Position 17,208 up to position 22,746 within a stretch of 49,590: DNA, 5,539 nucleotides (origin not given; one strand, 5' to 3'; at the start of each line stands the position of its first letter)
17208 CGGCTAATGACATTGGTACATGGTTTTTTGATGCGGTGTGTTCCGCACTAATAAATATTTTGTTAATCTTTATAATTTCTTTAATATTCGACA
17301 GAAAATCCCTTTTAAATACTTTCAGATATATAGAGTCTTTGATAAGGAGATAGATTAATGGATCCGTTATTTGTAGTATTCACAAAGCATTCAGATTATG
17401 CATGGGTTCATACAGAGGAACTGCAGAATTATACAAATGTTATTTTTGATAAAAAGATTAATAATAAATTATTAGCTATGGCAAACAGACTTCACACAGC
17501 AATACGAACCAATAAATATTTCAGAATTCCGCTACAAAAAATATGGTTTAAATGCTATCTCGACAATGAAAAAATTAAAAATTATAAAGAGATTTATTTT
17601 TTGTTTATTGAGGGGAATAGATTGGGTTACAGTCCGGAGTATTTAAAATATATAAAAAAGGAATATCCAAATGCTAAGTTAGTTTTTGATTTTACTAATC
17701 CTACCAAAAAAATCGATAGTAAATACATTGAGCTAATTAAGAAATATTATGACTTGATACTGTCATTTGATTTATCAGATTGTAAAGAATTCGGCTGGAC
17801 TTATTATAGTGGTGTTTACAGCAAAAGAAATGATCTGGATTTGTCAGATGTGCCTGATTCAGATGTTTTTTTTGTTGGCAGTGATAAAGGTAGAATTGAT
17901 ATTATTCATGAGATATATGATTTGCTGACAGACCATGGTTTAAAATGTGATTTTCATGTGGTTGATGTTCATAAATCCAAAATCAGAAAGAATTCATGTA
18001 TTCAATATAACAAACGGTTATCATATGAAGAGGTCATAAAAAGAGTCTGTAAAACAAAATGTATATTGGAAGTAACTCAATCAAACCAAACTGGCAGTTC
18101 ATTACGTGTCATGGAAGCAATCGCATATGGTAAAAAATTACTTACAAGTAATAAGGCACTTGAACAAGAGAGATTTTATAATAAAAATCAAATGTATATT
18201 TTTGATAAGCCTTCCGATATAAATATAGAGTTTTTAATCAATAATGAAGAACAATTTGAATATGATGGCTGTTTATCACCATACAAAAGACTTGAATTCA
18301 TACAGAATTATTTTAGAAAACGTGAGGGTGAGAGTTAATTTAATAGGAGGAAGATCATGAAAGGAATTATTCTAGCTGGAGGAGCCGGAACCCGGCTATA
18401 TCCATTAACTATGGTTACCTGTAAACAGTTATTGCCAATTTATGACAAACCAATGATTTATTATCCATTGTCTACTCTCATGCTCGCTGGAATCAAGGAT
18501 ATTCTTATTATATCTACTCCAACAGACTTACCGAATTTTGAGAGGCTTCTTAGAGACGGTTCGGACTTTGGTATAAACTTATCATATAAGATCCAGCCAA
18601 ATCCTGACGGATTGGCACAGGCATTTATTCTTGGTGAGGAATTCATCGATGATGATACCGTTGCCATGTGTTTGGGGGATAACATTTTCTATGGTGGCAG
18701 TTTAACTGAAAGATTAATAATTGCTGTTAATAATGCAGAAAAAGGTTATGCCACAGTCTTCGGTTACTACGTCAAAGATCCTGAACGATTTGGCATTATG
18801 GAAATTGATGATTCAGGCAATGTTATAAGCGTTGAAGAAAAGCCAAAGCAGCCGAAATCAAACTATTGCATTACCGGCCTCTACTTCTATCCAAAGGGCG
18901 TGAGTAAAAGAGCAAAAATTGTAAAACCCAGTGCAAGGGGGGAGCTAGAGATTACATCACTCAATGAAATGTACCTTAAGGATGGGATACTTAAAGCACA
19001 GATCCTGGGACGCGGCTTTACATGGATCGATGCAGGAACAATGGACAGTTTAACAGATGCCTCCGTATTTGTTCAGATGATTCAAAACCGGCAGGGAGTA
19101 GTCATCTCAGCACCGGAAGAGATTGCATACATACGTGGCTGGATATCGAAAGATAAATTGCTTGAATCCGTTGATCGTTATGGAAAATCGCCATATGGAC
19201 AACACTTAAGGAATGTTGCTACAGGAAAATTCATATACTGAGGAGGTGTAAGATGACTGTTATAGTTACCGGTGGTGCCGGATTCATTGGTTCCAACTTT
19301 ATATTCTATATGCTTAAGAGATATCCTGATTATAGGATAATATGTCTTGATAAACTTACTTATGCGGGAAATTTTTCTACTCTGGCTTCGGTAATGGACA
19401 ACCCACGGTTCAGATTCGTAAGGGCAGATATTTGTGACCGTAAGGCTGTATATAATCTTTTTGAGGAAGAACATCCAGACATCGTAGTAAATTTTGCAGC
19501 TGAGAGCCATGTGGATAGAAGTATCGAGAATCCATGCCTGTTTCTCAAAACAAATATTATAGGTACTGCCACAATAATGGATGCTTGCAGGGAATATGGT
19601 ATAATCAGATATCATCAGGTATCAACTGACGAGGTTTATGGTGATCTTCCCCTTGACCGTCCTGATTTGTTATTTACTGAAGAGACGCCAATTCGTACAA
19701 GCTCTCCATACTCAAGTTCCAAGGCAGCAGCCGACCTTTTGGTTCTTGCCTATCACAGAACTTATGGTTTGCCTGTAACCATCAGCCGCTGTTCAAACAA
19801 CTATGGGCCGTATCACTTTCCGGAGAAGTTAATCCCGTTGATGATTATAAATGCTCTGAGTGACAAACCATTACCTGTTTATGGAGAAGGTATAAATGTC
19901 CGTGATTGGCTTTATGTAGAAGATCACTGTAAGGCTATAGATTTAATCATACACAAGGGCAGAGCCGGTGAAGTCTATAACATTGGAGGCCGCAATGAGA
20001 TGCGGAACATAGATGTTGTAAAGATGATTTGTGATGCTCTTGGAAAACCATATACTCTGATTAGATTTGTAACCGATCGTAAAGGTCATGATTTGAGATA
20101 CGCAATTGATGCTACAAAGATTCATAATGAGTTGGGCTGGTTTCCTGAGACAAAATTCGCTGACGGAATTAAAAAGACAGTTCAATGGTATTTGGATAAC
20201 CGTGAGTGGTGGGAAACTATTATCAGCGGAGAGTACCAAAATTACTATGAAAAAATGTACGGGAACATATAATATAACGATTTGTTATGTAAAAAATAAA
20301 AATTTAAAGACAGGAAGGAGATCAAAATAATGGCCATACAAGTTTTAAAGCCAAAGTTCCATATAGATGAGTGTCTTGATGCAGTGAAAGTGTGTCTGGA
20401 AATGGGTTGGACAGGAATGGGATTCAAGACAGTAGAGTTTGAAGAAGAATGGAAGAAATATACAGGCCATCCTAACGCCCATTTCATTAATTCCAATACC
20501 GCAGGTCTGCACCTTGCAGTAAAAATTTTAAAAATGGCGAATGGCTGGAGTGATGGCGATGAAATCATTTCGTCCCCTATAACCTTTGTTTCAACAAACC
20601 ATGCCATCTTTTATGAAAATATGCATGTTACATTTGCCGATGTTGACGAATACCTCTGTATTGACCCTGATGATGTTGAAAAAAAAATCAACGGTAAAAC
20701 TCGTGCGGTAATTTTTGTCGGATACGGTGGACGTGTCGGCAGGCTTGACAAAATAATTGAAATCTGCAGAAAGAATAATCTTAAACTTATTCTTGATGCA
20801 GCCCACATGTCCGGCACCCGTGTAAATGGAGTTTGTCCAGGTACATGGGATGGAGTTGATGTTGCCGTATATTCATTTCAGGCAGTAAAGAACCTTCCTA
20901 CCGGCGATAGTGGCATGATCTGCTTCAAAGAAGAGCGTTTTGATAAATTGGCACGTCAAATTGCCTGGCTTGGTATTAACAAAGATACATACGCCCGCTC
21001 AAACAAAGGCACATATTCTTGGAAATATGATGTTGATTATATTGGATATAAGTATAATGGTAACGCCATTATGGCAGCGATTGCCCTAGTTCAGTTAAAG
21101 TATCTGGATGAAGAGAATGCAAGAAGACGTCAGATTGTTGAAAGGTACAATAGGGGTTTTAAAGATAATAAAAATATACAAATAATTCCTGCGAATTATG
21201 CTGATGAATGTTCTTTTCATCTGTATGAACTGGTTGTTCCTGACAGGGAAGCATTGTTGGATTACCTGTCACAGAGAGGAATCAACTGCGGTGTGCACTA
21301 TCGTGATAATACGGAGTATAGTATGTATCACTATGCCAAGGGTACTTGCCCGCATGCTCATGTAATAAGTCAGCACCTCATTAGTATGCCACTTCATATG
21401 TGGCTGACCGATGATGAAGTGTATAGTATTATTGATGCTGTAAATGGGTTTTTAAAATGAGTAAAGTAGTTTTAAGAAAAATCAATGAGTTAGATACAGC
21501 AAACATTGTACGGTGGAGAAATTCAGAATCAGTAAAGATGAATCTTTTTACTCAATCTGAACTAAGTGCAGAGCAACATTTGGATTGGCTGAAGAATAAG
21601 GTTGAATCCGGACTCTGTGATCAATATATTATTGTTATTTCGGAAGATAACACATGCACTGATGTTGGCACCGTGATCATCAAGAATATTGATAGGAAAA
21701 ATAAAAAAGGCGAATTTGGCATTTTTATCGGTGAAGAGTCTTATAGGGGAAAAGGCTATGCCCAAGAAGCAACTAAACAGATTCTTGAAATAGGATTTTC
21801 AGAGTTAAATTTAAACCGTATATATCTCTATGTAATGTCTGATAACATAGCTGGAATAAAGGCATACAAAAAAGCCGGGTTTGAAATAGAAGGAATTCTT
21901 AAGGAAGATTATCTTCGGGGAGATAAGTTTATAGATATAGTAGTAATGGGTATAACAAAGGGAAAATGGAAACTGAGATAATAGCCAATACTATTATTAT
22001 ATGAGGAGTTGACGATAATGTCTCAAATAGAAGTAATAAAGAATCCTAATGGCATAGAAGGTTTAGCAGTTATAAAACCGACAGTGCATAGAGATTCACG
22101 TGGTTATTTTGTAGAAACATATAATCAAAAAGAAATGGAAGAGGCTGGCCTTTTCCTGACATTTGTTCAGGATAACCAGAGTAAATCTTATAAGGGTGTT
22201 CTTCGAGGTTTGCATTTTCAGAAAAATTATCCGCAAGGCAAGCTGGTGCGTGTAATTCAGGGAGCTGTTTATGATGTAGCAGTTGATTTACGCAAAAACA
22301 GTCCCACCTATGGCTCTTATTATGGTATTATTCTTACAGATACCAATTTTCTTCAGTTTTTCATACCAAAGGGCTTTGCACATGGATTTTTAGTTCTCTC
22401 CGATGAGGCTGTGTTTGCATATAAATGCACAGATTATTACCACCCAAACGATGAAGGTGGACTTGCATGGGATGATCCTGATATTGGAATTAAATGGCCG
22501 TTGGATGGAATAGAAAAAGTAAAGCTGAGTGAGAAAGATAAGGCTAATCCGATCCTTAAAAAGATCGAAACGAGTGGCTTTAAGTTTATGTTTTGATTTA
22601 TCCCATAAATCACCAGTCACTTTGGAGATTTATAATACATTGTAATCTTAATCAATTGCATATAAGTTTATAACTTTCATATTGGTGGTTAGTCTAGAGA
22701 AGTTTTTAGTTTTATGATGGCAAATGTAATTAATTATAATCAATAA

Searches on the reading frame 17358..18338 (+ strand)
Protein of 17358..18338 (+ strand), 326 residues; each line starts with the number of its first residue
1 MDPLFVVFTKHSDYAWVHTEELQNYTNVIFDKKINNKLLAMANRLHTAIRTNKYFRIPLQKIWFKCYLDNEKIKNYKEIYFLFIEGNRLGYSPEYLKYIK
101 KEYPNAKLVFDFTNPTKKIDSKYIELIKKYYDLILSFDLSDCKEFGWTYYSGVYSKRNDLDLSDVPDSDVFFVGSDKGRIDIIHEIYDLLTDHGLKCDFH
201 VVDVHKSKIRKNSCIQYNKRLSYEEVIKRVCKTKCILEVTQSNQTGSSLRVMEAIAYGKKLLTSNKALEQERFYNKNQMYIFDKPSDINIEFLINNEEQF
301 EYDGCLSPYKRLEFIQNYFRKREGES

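Call 3: search_protein_families(library=pfam, proteins=[window:17358-18338:+])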
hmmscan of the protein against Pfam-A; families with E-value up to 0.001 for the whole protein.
window:17358-18338:+ (326 aa): 1 family
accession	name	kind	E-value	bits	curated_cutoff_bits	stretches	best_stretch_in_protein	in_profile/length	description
PF13524.12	Glyco_trans_1_2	-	1.1e-05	25.9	25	1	215-287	29-103/144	Glycosyl transferase-like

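Call 5: search_protein_families(library=ncbifam, proteins=[window:17358-18338:+], max_evalue=0.01)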
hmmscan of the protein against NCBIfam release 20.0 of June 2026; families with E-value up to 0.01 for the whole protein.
window:17358-18338:+ (326 aa): 1 family
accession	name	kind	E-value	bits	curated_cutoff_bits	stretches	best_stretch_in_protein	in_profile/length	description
NF053598.1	WaaS_CpsH_GTase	subfamily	2.4e-42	145.8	60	1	25-293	39-292/318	WaaS/CpsH family glycosyltransferase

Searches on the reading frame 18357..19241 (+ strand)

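Call 4: search_protein_families(library=pfam, proteins=[window:18357-19241:+])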
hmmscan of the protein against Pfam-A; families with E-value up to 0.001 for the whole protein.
window:18357-19241:+ (294 aa): 2 families
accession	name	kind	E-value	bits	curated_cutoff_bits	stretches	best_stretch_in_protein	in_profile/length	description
PF00483.29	NTP_transferase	-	1.4e-69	234.8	21.2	1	2-239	1-242/245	Nucleotidyl transferase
PF12804.13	NTP_transf_3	-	6.7e-10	39.8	27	1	3-129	1-116/160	MobA-like NTP transferase domain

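Call 71: search_protein_families(library=ncbifam, proteins=[window:18357-19241:+], max_evalue=1e-20)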
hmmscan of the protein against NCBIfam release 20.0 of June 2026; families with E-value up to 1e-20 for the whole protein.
window:18357-19241:+ (294 aa): 7 families
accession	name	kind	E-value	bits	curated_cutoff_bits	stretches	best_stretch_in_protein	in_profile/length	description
TIGR01207.1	rmlA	equivalog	1.9e-130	434.1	360.65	1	2-288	1-285/286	glucose-1-phosphate thymidylyltransferase RfbA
NF012024.0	PRK15480.1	equivalog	2.2e-119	397.9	588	1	2-288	5-289/292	glucose-1-phosphate thymidylyltransferase RfbA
TIGR01208.1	rmlA_long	equivalog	3.1e-53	180.9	320.25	1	2-241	1-236/353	glucose-1-phosphate thymidylyltransferase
TIGR03992.1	Arch_glmU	subfamily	6.7e-37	127.3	292.1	1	1-236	1-224/393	bifunctional sugar-1-phosphate nucleotidylyltransferase/acetyltransferase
NF041313.1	UDPGP_AglF_Halo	equivalog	4.3e-30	104.9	400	1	1-210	1-206/234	UTP--glucose-1-phosphate uridylyltransferase AglF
NF041173.1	Sug_nt_acttase_Thmprot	equivalog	3e-25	89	600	1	1-237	1-225/405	bifunctional sugar-1-phosphate nucleotidylyltransferase/acetyltransferase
NF052502.1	man1P_GTase_Rv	exception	1.7e-22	79.8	440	1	3-184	3-180/352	mannose-1-phosphate guanylyltransferase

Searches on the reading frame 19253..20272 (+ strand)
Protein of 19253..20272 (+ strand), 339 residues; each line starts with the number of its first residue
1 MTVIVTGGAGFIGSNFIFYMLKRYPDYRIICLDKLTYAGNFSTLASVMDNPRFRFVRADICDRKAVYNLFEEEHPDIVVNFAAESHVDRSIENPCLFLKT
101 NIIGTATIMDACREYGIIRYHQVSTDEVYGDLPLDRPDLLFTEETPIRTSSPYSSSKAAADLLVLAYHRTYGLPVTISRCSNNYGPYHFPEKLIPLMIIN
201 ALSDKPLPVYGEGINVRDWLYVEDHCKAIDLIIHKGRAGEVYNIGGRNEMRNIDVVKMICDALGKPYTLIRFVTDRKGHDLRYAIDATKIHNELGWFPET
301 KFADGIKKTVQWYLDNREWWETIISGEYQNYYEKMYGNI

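Call 4: search_protein_families(library=pfam, proteins=[window:19253-20272:+])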
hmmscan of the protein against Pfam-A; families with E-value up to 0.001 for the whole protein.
window:19253-20272:+ (339 aa): 6 families
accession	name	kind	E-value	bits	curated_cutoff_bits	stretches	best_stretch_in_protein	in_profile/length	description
PF16363.11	GDP_Man_Dehyd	-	3.1e-86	290.3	27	1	4-309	1-332/332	GDP-mannose 4,6 dehydratase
PF01370.27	Epimerase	-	7.2e-70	235.5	20.9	1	3-245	1-240/240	NAD dependent epimerase/dehydratase family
PF02719.21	Polysacc_synt_2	-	6.7e-16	58.8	20.2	1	3-127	1-130/293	Polysaccharide biosynthesis protein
PF01073.25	3Beta_HSD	-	3.1e-14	53.1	22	1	4-227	1-223/280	3-beta hydroxysteroid dehydrogenase/isomerase family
PF07993.18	NAD_binding_4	-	7.6e-14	51.9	20.1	1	5-182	1-206/258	Male sterility protein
PF04321.23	RmlD_sub_bind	-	1e-12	48.2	27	1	1-209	1-175/287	RmlD substrate binding domain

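Call 71: search_protein_families(library=ncbifam, proteins=[window:19253-20272:+], max_evalue=1e-20)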
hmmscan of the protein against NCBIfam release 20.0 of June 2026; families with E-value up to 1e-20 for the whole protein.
window:19253-20272:+ (339 aa): 7 families
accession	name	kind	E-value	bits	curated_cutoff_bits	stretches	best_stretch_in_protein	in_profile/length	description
TIGR01181.1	dTDP_gluc_dehyt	equivalog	1.2e-149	497.7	365.1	1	3-323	2-321/321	dTDP-glucose 4,6-dehydratase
NF007490.0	PRK10084.1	subfamily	6.5e-127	423.4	649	1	1-336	1-357/361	dTDP-glucose 4,6-dehydratase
NF007582.0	PRK10217.1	equivalog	3.3e-126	421.2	698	1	2-330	3-348/355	dTDP-glucose 4,6-dehydratase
TIGR04180.1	EDH_00030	hypoth_equivalog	7e-39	133.7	475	1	3-298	1-294/297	NAD-dependent 4,6-dehydratase LegB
TIGR01179.1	galE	equivalog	4.1e-36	124.5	262.3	1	3-315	2-327/332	UDP-glucose 4-epimerase GalE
TIGR02622.1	CDP_4_6_dhtase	equivalog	4.2e-28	98.5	278.45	1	2-315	6-332/352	CDP-glucose 4,6-dehydratase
NF007956.0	PRK10675.1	subfamily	2.6e-24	86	394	1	1-313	1-329/338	UDP-glucose 4-epimerase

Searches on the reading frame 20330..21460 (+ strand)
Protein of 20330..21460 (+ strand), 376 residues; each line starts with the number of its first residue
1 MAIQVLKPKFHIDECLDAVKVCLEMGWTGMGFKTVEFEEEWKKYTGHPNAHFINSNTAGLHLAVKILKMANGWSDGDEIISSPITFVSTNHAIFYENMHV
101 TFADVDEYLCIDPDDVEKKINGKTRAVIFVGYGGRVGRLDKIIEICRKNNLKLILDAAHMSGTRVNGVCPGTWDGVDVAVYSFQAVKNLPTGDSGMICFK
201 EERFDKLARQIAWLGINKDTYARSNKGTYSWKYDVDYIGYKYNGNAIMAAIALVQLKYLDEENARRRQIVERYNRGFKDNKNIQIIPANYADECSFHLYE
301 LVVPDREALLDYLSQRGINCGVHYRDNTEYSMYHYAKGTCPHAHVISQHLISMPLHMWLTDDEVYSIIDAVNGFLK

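Call 4: search_protein_families(library=pfam, proteins=[window:20330-21460:+])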
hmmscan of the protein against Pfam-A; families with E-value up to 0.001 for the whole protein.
window:20330-21460:+ (376 aa): 5 families
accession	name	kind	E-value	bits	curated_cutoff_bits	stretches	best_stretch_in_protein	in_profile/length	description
PF01041.23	DegT_DnrJ_EryC1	-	2.7e-77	260.9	19.8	1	14-371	6-359/360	DegT/DnrJ/EryC1/StrS aminotransferase family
PF00266.25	Aminotran_5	-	2.1e-06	27.4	21.5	1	52-165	66-184/371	Aminotransferase class-V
PF00464.25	SHMT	-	6.1e-05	22.3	27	1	91-200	138-245/399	Serine hydroxymethyltransferase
PF01053.26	Cys_Met_Meta_PP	-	0.00021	20.4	27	1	46-182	66-195/381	Cys/Met metabolism PLP-dependent enzyme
PF01212.27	Beta_elim_lyase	-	0.00023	21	27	1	34-202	34-214/288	Beta-eliminating lyase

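Call 5: search_protein_families(library=ncbifam, proteins=[window:20330-21460:+], max_evalue=0.01)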
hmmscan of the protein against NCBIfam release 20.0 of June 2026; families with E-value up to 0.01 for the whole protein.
window:20330-21460:+ (376 aa): 20 families
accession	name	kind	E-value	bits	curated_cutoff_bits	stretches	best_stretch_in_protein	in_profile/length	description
TIGR03588.1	PseC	equivalog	1.4e-61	208.5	423.5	1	16-372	14-377/380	UDP-4-amino-4,6-dideoxy-N-acetyl-beta-L-altrosamine transaminase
NF008658.2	PRK11658.1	equivalog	5.5e-59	199.7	631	1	13-373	14-375/379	UDP-4-amino-4-deoxy-L-arabinose aminotransferase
NF008687.0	PRK11706.1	equivalog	3.4e-45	154.4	375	1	28-375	27-374/375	dTDP-4-amino-4,6-dideoxygalactose transaminase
TIGR04181.1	NHT_00031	hypoth_equivalog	4.4e-42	144.3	420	1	5-354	3-357/359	LegC family aminotransferase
TIGR02379.1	ECA_wecE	subfamily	3.9e-33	114.7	434.85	1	41-374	40-374/376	dTDP-4-amino-4,6-dideoxy-D-glucose transaminase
NF011936.0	PRK15407.1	equivalog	1.2e-22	80.3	423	1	11-319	45-375/440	lipopolysaccharide biosynthesis protein RfbH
TIGR04427.1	PLP_DesI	equivalog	2.1e-21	76.5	650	1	19-303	38-302/390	dTDP-4-dehydro-6-deoxyglucose aminotransferase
TIGR01977.1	am_tr_V_EF2568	hypoth_equivalog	1.3e-05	24.4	377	1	51-163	66-180/376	cysteine desulfurase family protein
NF000586.1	PRK00011.1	subfamily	4.6e-05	22.3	335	1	100-209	131-242/404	serine hydroxymethyltransferase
TIGR03235.1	DNA_S_dndA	equivalog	0.00047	19.6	480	1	89-163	104-181/353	cysteine desulfurase DndA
TIGR03812.1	tyr_de_CO2_Arch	equivalog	0.00071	18.5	299.4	1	77-159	108-193/375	tyrosine decarboxylase MfnA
TIGR01825.1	gly_Cac_T_rel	subfamily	0.00077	18.2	535.4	1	89-163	125-206/385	BioF/Kbl family PLP-dependent acyltransferase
NF004621.0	PRK05957.1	equivalog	0.00089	18.1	498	1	74-160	111-203/389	pyridoxal phosphate-dependent aminotransferase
NF005732.0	PRK07550.1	equivalog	0.0013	17.9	366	1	73-209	114-263/389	aminotransferase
NF006096.0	PRK08248.1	equivalog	0.0014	17.3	726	1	65-165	95-194/431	homocysteine synthase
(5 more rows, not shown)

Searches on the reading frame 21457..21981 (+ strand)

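Call 4: search_protein_families(library=pfam, proteins=[window:21457-21981:+])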
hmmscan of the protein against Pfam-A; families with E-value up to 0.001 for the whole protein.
window:21457-21981:+ (174 aa): 5 families
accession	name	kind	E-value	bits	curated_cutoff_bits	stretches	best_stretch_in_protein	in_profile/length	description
PF13302.13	Acetyltransf_3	-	7.3e-23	82.2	25.4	1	4-143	2-138/138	Acetyltransferase (GNAT) domain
PF13420.13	Acetyltransf_4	-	5.2e-15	56.3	24.3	1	6-162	1-154/155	Acetyltransferase (GNAT) domain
PF00583.31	Acetyltransf_1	-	1.2e-11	45.3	20.7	1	54-142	31-116/116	Acetyltransferase (GNAT) family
PF13523.12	Acetyltransf_8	-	4.4e-07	30.1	27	1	13-146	5-141/145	Acetyltransferase (GNAT) domain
PF13508.13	Acetyltransf_7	-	0.00085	20.1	27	0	58-143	5-83/84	Acetyltransferase (GNAT) domain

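Call 71: search_protein_families(library=ncbifam, proteins=[window:21457-21981:+], max_evalue=1e-20)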
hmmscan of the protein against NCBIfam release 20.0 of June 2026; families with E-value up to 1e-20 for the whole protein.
window:21457-21981:+ (174 aa): 1 family
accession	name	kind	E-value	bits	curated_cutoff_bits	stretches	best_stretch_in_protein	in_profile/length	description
TIGR03585.1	PseH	equivalog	3.7e-26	92.1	93.1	1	6-164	3-155/156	UDP-4-amino-4,6-dideoxy-N-acetyl-beta-L-altrosamine N-acetyltransferase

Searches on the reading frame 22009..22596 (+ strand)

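Call 4: search_protein_families(library=pfam, proteins=[window:22009-22596:+])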
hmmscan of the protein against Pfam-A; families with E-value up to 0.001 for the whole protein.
window:22009-22596:+ (195 aa): 1 family
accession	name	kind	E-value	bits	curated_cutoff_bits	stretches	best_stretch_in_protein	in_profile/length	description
PF00908.23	dTDP_sugar_isom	-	1.2e-70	237.1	27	1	15-184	3-167/168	dTDP-4-dehydrorhamnose 3,5-epimerase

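Call 5: search_protein_families(library=ncbifam, proteins=[window:22009-22596:+], max_evalue=0.01)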
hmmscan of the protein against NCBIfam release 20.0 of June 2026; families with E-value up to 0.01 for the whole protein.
window:22009-22596:+ (195 aa): 1 family
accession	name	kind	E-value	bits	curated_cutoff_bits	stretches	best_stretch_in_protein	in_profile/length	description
TIGR01221.1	rmlC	equivalog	5.7e-73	244.4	155.75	1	15-185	6-174/176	dTDP-4-dehydrorhamnose 3,5-epimerase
